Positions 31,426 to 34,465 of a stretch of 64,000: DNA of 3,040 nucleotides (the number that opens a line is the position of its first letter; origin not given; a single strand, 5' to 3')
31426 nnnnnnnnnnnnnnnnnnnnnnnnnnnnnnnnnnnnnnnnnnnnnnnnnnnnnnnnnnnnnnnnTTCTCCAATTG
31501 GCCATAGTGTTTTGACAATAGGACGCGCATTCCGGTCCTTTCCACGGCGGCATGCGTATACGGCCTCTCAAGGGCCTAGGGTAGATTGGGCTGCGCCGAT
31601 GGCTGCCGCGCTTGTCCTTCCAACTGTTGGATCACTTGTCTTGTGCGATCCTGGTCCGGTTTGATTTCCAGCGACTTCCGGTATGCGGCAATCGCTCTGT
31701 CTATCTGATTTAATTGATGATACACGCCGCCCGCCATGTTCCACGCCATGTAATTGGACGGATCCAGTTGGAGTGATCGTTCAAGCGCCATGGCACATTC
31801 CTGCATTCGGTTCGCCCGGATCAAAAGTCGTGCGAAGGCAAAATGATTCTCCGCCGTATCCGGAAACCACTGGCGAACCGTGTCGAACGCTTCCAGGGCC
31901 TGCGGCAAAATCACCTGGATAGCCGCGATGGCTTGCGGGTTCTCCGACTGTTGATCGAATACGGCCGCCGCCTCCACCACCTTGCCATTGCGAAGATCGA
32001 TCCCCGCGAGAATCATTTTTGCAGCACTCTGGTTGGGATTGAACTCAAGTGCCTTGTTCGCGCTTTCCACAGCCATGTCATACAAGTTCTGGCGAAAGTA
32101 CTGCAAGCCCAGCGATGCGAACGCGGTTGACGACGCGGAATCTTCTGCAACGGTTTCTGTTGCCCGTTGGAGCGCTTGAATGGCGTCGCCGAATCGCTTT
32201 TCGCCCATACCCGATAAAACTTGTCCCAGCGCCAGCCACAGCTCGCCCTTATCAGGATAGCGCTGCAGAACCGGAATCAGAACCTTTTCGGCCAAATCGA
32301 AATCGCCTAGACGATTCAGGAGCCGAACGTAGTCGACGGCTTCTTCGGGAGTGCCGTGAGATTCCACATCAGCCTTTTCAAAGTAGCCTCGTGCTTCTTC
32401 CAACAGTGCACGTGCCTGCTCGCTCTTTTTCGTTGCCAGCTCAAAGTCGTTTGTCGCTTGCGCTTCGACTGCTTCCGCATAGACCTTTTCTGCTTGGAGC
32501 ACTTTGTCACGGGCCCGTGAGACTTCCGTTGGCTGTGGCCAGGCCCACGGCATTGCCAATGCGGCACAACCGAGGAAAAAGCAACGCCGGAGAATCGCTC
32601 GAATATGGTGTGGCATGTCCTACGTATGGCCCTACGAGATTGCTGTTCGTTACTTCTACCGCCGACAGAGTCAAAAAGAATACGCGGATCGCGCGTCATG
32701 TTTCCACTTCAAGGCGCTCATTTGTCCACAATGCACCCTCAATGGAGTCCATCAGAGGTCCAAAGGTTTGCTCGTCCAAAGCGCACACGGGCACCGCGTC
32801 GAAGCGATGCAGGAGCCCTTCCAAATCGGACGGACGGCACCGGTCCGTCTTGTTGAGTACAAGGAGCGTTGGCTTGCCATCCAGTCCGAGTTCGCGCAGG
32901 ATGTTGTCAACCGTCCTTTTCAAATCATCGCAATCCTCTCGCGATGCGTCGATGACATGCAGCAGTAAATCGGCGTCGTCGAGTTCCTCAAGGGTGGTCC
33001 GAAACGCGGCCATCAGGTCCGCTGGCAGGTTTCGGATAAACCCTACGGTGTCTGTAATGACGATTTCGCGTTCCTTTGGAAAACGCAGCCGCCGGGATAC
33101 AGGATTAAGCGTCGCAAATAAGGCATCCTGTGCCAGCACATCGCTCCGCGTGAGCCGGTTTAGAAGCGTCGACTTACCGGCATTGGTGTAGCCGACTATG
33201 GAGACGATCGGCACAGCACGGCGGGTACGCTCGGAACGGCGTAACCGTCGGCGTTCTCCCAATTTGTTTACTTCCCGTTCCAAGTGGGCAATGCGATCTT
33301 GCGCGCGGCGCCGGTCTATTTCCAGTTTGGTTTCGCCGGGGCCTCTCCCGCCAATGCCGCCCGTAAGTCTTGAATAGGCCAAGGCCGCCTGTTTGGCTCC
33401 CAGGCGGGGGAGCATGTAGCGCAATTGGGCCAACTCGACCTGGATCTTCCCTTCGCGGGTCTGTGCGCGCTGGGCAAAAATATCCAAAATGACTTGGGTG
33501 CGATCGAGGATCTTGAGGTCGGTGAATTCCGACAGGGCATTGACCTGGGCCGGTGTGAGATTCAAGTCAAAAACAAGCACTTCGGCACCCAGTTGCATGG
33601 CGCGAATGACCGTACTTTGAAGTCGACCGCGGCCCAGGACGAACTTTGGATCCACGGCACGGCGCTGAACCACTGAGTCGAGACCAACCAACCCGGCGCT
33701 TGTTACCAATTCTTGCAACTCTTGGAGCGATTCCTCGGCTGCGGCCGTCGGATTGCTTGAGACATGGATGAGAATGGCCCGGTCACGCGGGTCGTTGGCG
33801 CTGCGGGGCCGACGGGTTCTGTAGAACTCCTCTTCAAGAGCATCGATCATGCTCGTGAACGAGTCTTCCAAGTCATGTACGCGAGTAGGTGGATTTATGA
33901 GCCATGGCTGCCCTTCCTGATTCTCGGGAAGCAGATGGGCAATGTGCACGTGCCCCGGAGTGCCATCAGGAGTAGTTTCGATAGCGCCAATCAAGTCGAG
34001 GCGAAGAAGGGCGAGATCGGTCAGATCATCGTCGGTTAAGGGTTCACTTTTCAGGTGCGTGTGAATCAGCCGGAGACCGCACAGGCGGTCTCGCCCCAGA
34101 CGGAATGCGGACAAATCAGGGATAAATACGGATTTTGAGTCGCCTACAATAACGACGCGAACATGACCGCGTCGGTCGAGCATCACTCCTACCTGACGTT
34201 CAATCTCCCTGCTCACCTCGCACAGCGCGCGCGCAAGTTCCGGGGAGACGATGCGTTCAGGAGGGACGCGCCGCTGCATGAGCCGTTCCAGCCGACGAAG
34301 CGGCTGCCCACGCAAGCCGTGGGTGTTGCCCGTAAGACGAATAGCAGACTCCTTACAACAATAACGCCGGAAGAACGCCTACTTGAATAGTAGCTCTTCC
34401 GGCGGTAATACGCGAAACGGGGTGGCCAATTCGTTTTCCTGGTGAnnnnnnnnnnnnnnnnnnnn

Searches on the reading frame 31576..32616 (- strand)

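Call 42: search_protein_families(library=pfam, proteins=[window:31576-32616:-], max_evalue=0.001)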
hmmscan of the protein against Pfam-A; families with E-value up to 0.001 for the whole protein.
window:31576-32616:- (346 aa): 15 families
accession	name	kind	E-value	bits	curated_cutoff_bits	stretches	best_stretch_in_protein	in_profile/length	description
PF13432.12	TPR_16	-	2e-18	66.9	32.7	3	260-322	2-64/65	Tetratricopeptide repeat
PF14559.12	TPR_19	-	2.1e-18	66.8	25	1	103-161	4-60/68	Tetratricopeptide repeat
PF00515.34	TPR_1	-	8.8e-18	63.7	27.8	2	165-195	3-33/34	Tetratricopeptide repeat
PF13428.12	TPR_14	-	1.1e-17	63.1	23.5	1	90-132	1-43/44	Tetratricopeptide repeat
PF13181.12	TPR_8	-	1.8e-16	59.2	25.7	1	291-321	3-33/34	Tetratricopeptide repeat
PF23914.1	TPR_CcmH_CycH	-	3.4e-16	59.9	42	2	267-327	28-88/158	Cytochrome c-type biogenesis protein H TPR domain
PF07719.23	TPR_2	-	6e-15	54.5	27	1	291-321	3-33/34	Tetratricopeptide repeat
PF13424.12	TPR_12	-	6.7e-11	42.7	30.1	0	141-192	18-74/77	Tetratricopeptide repeat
PF13431.12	TPR_17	-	1.2e-10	41.2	24.4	1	278-310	2-34/34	Tetratricopeptide repeat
PF13414.12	TPR_11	-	3.7e-10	39.8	26.8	1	298-322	3-27/42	TPR repeat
PF12895.13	ANAPC3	-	4.9e-10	40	27.2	1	244-314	12-81/82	Anaphase-promoting complex, cyclosome, subunit 3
PF22860.2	DUF7017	-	1.4e-08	35.3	27.5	0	260-332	6-77/141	Domain of unknown function (DUF7017)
PF13371.12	TPR_9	-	3.6e-06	27.4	35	1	264-332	4-72/73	Tetratricopeptide repeat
PF25063.1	ARM_TT21_C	-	1.1e-05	25.8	35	0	259-319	99-159/209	Tetratricopeptide repeat protein 21 C-terminal ARM domain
PF25062.1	ARM_TT21_N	-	0.00012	22.4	40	0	144-227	80-166/222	Tetratricopeptide repeat protein 21 N-terminal ARM repeat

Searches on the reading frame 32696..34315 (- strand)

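Call 42: search_protein_families(library=pfam, proteins=[window:32696-34315:-], max_evalue=0.001)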
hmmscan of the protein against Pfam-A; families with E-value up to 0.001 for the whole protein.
window:32696-34315:- (539 aa): 8 families
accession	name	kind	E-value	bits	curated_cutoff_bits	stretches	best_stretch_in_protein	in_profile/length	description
PF16360.10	GTP-bdg_M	-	3.2e-26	92.1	29.5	1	283-363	1-79/79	GTP-binding GTPase Middle Region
PF01926.29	MMR_HSR1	-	3.8e-23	82.2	21.9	1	371-489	2-113/113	50S ribosome-binding GTPase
PF13167.11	GTP-bdg_N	-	1.3e-22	80.6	25.4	1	194-281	1-89/89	GTP-binding GTPase N-terminal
PF00350.29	Dynamin_N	-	8.4e-08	32.8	27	1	371-407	1-37/168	Dynamin family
PF13191.12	AAA_16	-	3.9e-06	27.9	32.6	1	348-500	8-151/167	AAA ATPase domain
PF00009.33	GTP_EFTU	-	0.00025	21.1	26.5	0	370-495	5-136/188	Elongation factor Tu GTP binding domain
PF02421.24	FeoB_N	-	0.00051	20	27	1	371-494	3-119/156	Ferrous iron transport protein B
PF00025.27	Arf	-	0.00084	19.3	22.3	0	370-492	17-127/174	ADP-ribosylation factor family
